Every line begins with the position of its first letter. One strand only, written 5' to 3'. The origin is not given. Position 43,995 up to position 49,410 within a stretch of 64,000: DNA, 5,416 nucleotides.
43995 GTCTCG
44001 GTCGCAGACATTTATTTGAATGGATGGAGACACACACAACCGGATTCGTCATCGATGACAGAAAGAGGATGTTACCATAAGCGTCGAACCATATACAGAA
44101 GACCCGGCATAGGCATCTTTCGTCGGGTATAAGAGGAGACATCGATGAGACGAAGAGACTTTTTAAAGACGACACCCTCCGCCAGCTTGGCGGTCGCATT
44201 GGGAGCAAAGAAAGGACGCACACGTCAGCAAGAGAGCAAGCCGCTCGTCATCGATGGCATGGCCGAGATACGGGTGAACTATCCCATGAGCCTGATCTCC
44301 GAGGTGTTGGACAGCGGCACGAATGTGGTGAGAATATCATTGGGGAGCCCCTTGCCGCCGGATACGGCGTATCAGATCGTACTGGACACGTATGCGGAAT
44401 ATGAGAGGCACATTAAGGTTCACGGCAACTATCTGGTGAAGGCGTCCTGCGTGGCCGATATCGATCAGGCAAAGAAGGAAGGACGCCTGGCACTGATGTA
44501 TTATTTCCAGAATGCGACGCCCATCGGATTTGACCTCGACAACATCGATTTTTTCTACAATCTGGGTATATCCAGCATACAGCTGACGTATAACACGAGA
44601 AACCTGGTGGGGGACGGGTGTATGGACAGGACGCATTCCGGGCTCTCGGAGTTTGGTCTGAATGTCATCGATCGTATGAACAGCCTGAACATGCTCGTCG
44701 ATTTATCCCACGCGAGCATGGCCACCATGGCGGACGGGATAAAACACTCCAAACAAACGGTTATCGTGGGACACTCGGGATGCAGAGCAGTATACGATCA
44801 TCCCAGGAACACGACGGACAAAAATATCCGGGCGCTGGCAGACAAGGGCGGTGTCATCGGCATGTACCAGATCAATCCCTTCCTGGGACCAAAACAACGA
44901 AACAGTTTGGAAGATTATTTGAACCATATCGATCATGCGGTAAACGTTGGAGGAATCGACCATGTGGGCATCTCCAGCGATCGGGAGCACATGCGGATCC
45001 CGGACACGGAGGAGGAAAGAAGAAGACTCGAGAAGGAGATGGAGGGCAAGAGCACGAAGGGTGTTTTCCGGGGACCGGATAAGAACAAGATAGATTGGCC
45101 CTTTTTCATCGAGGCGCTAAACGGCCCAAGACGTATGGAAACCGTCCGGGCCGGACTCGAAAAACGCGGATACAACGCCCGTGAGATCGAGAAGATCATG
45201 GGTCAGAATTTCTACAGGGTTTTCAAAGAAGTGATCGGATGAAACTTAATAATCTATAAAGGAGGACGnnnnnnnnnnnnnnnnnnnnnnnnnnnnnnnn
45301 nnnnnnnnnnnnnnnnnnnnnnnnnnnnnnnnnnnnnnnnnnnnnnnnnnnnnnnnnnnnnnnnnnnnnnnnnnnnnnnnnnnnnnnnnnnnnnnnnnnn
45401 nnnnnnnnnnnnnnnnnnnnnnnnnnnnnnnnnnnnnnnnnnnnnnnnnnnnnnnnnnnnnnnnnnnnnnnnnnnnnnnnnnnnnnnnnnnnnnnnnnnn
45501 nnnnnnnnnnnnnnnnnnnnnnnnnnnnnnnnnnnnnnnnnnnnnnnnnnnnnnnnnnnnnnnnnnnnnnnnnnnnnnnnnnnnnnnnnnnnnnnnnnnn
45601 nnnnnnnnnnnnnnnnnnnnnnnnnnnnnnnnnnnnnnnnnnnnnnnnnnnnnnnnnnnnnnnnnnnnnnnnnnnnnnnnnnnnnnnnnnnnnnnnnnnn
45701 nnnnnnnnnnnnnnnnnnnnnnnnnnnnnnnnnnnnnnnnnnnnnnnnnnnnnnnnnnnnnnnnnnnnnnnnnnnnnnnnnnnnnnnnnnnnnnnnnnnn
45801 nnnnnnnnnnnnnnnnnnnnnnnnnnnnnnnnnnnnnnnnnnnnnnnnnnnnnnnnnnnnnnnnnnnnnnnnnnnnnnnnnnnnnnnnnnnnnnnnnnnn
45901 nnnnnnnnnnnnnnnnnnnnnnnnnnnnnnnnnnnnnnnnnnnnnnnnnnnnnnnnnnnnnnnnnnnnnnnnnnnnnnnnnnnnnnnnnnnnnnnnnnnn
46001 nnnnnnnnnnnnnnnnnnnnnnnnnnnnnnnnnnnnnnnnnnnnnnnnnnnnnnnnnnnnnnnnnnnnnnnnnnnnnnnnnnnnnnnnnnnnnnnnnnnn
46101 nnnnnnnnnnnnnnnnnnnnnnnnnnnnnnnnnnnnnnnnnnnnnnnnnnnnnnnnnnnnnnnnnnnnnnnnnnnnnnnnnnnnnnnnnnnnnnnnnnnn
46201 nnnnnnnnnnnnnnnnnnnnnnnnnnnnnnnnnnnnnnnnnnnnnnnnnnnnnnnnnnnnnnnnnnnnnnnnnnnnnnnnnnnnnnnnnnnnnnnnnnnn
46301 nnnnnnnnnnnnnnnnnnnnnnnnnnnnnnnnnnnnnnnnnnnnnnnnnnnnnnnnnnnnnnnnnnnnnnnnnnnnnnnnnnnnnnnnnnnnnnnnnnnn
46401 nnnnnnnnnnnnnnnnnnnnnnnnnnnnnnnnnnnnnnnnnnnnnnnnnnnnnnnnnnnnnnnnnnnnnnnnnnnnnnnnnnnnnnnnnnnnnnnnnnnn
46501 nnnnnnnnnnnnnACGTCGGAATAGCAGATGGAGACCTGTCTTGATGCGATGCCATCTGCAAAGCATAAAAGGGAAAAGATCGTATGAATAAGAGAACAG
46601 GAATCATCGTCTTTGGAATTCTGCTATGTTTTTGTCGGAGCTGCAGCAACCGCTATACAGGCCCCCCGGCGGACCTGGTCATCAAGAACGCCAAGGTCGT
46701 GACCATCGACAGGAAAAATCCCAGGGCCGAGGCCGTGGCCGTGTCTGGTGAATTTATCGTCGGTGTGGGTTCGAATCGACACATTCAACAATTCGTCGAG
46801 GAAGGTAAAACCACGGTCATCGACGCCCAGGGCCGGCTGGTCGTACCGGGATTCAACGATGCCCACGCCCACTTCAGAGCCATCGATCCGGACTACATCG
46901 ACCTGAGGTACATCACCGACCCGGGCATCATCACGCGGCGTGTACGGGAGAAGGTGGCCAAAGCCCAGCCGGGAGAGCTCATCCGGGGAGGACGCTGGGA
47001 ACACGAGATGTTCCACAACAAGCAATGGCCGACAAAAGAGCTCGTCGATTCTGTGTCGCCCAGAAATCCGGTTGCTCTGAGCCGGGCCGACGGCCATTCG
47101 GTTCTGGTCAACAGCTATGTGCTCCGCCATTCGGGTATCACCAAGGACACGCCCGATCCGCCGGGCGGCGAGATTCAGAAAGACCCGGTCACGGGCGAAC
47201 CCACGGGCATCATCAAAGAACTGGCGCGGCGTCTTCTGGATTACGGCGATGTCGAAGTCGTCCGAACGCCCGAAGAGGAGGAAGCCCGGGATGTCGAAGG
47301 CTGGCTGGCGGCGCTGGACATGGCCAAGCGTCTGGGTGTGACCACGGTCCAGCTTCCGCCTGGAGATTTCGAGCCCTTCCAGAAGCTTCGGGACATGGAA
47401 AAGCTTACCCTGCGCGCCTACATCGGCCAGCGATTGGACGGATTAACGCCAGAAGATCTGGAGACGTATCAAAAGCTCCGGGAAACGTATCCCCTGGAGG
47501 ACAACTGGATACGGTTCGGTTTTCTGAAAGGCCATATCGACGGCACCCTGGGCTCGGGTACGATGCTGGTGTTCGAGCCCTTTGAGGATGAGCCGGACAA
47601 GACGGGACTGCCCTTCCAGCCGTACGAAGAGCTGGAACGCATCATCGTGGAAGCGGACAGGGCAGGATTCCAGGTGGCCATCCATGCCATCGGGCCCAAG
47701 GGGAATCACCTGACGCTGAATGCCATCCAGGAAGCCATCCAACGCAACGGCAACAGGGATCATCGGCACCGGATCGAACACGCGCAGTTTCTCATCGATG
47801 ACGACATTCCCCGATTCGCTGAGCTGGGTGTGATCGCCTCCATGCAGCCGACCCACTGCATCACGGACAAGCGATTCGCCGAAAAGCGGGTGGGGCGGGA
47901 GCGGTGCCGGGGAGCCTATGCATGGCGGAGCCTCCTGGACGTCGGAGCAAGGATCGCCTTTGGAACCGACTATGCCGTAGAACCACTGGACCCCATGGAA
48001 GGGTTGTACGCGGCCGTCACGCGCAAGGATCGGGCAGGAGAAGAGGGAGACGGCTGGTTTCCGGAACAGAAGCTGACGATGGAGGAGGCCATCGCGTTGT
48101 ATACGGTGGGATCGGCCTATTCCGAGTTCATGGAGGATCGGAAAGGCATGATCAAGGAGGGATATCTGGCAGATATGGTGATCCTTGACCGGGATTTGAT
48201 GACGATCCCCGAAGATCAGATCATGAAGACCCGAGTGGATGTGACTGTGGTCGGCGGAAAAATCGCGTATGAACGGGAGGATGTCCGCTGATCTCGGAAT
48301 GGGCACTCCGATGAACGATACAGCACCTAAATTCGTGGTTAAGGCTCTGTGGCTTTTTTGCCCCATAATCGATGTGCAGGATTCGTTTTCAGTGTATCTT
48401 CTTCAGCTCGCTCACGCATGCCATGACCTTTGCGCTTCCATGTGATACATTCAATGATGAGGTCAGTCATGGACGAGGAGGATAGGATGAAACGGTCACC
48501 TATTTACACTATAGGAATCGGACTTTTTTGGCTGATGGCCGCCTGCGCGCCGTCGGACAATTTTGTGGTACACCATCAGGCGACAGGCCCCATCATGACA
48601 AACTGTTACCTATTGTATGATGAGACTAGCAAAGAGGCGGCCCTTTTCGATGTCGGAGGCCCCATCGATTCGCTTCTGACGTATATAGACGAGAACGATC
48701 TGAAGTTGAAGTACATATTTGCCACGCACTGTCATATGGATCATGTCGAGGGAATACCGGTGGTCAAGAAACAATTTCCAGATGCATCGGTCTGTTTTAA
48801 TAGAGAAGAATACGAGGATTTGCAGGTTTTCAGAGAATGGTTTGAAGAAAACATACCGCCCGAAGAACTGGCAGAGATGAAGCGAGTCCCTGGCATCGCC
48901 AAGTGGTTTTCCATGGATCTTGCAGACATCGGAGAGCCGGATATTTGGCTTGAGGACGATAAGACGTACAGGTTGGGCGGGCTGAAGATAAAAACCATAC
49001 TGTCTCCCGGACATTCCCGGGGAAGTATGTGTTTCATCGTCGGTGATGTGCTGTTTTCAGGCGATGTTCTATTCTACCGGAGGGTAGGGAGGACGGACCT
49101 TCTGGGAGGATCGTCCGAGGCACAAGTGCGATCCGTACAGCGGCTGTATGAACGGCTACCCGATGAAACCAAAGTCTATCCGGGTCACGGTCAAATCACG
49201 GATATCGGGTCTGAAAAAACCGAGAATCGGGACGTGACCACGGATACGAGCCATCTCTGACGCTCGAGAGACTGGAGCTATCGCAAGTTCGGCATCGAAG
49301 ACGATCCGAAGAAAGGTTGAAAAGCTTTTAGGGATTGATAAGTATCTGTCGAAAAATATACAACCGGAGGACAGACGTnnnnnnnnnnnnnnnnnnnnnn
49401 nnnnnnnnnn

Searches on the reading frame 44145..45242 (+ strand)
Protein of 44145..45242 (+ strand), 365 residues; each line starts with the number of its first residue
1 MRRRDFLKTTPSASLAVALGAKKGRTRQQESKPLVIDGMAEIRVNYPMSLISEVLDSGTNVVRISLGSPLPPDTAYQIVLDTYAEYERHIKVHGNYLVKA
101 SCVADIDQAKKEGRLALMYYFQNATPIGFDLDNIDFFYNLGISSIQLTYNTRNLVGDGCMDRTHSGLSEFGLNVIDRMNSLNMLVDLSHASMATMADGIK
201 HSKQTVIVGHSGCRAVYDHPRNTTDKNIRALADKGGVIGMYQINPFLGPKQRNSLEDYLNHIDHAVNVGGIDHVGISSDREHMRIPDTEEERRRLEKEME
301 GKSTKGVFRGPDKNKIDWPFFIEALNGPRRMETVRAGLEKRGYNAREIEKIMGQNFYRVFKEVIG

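Call 3: search_protein_families(library=pfam, proteins=[window:44145-45242:+], max_evalue=0.01)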
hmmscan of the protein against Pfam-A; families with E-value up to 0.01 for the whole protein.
window:44145-45242:+ (365 aa): 1 family
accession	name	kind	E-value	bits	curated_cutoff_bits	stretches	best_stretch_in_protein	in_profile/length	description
PF01244.27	Peptidase_M19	-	3.8e-77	260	26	1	62-362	52-319/319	Membrane dipeptidase (Peptidase family M19)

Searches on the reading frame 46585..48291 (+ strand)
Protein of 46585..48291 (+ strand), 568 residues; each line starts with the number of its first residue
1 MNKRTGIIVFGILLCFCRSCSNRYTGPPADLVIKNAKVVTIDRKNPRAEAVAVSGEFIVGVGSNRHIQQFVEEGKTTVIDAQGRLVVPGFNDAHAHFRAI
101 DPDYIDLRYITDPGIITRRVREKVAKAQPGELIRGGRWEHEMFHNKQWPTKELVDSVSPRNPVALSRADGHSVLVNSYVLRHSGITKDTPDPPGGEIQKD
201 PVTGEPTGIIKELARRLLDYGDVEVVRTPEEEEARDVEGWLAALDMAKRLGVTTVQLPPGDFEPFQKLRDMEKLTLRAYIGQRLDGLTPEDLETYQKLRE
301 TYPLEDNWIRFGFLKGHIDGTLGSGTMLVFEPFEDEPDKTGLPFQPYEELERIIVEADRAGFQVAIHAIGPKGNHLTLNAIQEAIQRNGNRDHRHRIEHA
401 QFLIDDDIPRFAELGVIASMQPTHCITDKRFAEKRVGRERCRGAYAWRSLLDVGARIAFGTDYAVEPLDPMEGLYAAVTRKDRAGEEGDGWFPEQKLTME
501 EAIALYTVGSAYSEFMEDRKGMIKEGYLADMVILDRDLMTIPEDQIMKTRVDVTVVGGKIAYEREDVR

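Call 3: search_protein_families(library=pfam, proteins=[window:46585-48291:+], max_evalue=0.01)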
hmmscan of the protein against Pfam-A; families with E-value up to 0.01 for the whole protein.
window:46585-48291:+ (568 aa): 3 families
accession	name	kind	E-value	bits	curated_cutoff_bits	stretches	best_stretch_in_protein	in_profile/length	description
PF07969.17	Amidohydro_3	-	4.9e-107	359.7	29.7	1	78-562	2-472/472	Amidohydrolase family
PF01979.26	Amidohydro_1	-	3.2e-18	66.5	25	1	347-560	134-344/345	Amidohydrolase family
PF01261.30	AP_endonuc_2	-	0.00022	21.5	31.1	0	223-264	53-94/249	Xylose isomerase-like TIM barrel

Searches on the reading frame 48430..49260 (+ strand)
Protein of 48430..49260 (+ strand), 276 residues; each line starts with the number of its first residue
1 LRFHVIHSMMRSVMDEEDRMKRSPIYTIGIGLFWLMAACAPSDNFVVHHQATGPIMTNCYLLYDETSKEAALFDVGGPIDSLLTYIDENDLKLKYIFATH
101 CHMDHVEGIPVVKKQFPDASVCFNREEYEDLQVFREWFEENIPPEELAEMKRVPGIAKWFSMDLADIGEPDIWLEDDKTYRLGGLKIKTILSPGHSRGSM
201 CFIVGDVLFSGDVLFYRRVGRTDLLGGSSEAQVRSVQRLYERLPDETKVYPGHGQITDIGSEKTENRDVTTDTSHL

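Call 3: search_protein_families(library=pfam, proteins=[window:48430-49260:+], max_evalue=0.01)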
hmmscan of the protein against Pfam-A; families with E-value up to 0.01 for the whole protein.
window:48430-49260:+ (276 aa): 2 families
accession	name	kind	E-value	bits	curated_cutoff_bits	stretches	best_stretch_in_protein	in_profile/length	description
PF00753.33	Lactamase_B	-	5.2e-23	82.4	22.7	1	53-253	2-196/196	Metallo-beta-lactamase superfamily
PF12706.13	Lactamase_B_2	-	0.0037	17.3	27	1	92-129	30-68/200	Beta-lactamase superfamily domain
